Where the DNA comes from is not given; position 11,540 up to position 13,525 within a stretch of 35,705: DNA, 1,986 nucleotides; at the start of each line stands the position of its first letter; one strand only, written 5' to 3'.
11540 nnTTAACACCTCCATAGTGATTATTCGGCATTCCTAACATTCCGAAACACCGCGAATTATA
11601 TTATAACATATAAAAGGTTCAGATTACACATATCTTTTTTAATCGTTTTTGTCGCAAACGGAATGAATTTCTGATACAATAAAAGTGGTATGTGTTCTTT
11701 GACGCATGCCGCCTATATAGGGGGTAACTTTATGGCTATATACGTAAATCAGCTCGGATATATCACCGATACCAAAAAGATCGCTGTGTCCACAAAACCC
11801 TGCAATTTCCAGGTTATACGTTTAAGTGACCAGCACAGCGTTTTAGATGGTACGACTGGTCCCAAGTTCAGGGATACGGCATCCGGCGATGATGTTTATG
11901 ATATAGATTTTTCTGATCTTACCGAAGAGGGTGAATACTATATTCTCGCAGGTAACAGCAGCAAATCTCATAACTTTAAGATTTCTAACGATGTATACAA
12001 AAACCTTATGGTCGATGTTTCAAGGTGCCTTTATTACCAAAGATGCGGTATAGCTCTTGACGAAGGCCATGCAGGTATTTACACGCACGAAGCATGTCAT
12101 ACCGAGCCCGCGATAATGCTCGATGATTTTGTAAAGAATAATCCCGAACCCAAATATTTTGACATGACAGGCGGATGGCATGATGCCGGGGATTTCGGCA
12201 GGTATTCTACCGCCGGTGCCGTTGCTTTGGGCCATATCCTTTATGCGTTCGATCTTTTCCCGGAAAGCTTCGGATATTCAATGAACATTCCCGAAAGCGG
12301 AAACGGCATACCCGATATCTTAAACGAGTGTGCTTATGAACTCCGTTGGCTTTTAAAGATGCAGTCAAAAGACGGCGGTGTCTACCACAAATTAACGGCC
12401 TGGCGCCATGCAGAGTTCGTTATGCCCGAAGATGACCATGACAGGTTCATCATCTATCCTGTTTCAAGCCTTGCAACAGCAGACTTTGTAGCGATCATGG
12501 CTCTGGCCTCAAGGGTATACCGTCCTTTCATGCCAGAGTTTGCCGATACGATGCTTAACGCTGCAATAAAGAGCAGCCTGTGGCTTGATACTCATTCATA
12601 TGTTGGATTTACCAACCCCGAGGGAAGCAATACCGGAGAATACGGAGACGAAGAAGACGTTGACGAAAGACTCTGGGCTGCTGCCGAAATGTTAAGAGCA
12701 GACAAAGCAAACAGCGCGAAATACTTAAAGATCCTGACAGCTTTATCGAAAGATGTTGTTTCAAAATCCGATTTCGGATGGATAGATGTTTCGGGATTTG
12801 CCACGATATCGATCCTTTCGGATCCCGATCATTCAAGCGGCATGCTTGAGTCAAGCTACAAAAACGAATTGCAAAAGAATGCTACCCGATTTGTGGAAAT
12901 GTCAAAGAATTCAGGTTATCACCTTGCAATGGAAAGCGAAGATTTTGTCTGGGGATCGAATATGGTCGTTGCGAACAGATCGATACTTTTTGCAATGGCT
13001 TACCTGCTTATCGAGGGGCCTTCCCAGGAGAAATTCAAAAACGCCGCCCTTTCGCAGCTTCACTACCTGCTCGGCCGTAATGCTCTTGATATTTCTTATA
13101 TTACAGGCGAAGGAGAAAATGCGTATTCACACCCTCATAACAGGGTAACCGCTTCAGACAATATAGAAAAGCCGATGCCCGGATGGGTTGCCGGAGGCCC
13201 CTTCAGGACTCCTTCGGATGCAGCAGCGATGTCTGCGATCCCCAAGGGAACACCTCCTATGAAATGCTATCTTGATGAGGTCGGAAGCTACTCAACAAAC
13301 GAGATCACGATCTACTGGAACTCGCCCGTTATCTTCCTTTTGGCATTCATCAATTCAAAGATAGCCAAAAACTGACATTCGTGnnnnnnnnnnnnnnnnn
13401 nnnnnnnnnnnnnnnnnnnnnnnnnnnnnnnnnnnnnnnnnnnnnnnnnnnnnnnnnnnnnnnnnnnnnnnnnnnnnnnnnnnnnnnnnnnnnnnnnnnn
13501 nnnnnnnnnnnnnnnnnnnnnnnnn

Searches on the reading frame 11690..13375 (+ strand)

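Call 83: search_protein_families(library=pfam, proteins=[window:11690-13375:+], max_evalue=0.00001)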
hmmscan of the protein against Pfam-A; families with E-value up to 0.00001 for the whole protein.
window:11690-13375:+ (561 aa): 2 families
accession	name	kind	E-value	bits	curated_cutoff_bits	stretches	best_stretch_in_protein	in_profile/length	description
PF00759.25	Glyco_hydro_9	-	6.7e-82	276.6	27.7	1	103-551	1-444/444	Glycosyl hydrolase family 9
PF02927.20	CelD_N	-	1.2e-18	68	24.6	1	16-89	5-83/86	Cellulase N-terminal ig-like domain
